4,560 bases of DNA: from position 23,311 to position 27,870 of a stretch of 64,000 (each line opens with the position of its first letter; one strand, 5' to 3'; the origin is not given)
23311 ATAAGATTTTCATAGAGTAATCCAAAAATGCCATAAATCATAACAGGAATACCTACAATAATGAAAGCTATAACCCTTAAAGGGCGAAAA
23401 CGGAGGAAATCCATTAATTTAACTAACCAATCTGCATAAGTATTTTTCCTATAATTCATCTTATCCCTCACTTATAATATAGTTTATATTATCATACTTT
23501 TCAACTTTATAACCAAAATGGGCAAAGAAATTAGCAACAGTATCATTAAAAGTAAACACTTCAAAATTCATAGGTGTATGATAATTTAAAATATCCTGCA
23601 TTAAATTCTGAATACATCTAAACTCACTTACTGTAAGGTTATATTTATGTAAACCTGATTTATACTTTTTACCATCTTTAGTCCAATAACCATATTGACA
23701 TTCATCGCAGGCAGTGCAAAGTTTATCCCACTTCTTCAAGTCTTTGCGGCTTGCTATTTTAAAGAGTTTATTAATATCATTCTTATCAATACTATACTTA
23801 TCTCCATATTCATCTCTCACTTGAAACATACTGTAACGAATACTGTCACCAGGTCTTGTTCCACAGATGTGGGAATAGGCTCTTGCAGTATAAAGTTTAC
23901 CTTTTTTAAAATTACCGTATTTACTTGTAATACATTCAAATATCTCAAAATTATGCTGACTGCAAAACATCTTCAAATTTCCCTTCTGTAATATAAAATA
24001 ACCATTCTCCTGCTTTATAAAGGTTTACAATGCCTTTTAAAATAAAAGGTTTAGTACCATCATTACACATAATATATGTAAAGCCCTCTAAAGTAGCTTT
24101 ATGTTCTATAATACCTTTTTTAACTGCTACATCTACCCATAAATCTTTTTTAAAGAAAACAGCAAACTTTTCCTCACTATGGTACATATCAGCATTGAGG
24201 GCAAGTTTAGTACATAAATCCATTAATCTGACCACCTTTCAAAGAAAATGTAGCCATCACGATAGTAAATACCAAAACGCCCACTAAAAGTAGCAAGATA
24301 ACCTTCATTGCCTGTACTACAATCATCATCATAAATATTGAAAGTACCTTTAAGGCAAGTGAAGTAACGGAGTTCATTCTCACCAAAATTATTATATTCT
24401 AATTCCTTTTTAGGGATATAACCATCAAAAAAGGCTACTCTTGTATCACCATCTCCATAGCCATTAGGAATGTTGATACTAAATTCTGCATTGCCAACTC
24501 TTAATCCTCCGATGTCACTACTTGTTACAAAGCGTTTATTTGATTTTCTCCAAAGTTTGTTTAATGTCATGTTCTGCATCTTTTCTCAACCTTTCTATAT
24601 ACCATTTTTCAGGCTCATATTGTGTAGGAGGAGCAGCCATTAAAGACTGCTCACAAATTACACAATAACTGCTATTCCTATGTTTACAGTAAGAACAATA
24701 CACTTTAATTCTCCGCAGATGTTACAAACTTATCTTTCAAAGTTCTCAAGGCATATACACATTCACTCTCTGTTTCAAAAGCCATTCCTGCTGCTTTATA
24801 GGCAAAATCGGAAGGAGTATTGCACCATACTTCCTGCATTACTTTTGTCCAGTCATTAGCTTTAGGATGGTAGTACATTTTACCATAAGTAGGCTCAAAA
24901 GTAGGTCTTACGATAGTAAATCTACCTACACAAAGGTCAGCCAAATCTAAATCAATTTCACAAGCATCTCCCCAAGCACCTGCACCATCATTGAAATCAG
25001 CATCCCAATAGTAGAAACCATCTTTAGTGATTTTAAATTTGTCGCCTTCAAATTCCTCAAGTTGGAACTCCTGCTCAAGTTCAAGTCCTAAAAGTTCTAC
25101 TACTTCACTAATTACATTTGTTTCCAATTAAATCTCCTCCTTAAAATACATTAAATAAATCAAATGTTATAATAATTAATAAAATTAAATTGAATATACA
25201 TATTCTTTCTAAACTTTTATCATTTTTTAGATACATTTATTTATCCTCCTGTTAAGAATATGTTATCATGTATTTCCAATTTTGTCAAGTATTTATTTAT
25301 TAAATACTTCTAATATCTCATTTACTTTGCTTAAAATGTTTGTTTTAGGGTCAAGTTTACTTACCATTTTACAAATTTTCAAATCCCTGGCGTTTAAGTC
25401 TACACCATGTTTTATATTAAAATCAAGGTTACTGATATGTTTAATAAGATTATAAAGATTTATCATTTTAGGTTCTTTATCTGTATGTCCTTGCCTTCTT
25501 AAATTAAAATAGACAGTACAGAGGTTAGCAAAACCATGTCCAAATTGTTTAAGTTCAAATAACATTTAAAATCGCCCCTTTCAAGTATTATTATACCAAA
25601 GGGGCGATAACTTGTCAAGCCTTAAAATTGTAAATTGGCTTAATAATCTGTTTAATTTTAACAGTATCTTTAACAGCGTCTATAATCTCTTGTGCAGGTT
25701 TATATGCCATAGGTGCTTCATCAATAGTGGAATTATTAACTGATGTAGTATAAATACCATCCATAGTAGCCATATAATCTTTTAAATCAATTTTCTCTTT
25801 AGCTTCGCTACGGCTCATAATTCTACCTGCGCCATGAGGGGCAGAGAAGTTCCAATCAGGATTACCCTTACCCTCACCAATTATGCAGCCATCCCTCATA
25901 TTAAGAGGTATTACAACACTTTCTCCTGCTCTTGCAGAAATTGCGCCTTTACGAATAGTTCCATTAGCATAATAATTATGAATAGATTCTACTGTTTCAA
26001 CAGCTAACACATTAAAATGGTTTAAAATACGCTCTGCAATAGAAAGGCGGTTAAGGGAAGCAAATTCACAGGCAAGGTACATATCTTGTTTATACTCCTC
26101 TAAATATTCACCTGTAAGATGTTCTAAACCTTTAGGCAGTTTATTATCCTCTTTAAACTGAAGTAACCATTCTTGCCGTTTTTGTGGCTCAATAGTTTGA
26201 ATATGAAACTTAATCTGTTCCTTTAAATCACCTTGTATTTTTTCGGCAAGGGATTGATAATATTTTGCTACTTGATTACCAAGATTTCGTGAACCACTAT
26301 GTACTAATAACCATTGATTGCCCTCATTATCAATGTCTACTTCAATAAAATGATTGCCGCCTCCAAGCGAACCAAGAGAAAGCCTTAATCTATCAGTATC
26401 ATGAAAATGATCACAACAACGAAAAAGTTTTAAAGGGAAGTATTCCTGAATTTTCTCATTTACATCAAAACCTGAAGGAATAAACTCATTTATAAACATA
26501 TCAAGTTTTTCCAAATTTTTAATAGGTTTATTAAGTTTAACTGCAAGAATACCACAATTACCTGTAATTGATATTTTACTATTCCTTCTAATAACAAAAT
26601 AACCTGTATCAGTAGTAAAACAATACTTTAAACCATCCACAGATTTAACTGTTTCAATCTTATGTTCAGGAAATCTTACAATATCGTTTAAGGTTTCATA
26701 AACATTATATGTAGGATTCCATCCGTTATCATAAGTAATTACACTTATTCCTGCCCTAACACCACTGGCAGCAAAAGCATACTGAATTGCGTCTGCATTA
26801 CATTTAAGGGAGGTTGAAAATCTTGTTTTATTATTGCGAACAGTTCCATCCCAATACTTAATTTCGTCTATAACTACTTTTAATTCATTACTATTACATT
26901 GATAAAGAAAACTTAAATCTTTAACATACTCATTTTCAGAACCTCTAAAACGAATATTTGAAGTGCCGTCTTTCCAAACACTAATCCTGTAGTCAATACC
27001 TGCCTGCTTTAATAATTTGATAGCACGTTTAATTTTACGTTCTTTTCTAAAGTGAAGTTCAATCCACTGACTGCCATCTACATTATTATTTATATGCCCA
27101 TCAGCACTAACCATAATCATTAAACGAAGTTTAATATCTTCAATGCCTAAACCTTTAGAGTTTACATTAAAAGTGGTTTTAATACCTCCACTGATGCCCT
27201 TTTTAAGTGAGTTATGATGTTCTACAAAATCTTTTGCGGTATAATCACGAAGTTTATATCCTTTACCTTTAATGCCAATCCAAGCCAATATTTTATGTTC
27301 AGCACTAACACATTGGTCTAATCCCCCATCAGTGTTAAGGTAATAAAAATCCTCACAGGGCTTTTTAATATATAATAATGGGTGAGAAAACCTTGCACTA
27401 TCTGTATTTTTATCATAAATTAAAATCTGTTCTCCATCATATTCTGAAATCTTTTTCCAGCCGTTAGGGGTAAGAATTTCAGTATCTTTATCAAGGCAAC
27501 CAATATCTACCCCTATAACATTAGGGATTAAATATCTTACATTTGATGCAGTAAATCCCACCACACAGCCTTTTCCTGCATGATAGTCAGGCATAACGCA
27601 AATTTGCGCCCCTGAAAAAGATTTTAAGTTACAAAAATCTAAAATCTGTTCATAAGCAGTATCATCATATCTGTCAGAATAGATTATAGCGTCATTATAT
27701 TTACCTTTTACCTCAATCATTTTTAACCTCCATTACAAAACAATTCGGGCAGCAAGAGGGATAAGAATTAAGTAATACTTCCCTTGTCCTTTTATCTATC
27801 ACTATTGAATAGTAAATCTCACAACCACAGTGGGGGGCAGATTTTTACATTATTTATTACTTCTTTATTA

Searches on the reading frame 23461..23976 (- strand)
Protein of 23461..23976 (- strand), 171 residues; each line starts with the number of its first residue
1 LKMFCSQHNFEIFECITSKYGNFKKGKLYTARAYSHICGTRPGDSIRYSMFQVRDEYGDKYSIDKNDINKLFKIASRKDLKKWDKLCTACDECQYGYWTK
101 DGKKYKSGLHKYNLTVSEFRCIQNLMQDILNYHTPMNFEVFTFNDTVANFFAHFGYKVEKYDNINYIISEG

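Call 12: search_protein_families(library=phrogs, proteins=[window:23461-23976:-], max_evalue=0.01)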
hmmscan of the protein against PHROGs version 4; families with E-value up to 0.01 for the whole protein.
window:23461-23976:- (171 aa): 0 families

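Call 90: find_homologous_proteins(query=window:23461-23976:-, max_evalue=0.001)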
Query window:23461-23976:- (171 aa): 5 proteins with E <= 0.001 among 10 candidates.
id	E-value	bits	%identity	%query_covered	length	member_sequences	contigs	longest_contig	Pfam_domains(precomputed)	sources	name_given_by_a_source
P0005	9.2e-106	369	94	99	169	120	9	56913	-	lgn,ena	-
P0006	4.7e-93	328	86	99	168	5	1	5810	-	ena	-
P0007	6.8e-75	269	72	99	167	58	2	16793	-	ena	-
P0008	1.5e-63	232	64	99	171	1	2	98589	-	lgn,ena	-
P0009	8.1e-60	220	62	99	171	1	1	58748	-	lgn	-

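Call 91: find_encoding_contigs(protein=P0009, flank=10000, max_places=3)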
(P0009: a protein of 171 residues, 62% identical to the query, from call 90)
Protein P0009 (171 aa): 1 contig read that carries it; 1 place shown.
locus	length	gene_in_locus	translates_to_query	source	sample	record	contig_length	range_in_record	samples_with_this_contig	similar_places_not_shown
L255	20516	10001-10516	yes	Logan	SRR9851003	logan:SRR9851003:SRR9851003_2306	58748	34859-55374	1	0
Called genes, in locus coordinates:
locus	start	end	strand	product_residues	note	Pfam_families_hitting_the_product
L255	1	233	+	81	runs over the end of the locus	-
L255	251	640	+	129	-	-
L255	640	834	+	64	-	-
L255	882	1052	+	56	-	-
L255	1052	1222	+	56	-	-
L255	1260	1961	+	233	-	PF00149:Metallophos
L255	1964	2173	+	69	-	-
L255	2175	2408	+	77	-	-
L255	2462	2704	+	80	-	-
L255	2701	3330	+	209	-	PF24027:DUF7338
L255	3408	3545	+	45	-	-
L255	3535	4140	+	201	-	-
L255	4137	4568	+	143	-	-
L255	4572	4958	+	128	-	-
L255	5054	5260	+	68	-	-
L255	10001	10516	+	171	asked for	-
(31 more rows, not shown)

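Call 92: find_encoding_contigs(protein=P0007, flank=10000, max_places=3)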
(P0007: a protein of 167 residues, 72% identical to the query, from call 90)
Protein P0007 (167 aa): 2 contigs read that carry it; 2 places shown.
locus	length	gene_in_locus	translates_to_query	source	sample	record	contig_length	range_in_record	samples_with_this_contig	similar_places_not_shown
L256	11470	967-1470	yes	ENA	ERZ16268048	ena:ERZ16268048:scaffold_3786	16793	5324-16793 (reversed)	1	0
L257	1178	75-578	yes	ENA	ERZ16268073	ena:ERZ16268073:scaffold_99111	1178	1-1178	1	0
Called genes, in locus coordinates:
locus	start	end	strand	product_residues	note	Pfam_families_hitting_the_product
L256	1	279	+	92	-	?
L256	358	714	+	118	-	-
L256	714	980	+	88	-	-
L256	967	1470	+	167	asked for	-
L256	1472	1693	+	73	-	-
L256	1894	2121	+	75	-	-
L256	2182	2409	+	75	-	-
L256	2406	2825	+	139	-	-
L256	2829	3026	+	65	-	-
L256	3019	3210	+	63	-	-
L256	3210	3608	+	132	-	-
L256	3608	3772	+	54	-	-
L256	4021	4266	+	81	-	-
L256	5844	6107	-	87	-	-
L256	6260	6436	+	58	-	-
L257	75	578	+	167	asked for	-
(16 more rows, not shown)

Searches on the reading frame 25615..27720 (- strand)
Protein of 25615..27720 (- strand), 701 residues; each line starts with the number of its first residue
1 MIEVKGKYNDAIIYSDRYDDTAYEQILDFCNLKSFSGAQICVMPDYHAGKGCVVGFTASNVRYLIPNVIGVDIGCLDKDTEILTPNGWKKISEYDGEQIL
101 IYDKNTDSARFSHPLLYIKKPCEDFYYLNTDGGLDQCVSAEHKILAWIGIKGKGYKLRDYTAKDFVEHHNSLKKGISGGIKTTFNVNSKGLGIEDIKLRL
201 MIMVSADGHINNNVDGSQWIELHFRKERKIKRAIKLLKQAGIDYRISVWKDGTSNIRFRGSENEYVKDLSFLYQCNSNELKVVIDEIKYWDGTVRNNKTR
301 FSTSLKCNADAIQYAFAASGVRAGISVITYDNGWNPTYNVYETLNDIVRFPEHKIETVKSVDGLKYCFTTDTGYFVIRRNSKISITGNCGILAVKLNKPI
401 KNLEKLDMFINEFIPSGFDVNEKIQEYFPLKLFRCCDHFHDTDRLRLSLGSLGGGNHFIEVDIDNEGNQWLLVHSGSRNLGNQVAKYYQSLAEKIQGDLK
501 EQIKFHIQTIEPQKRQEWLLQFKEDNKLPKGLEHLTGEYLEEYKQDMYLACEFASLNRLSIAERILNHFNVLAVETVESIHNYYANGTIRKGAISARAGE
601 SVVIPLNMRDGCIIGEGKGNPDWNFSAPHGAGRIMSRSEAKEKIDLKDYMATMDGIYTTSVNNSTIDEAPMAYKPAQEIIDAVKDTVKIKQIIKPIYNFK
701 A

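Call 11: search_protein_families(library=pfam, proteins=[window:25615-27720:-])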
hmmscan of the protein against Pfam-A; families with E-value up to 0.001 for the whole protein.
window:25615-27720:- (701 aa): 2 families
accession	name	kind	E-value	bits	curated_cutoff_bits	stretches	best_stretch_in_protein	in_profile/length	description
PF01139.22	RtcB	-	1.3e-52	179.9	27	2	443-700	141-425/426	tRNA-splicing ligase RtcB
PF14528.11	LAGLIDADG_3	-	1.4e-06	28.9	22.5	0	203-254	10-60/82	LAGLIDADG-like domain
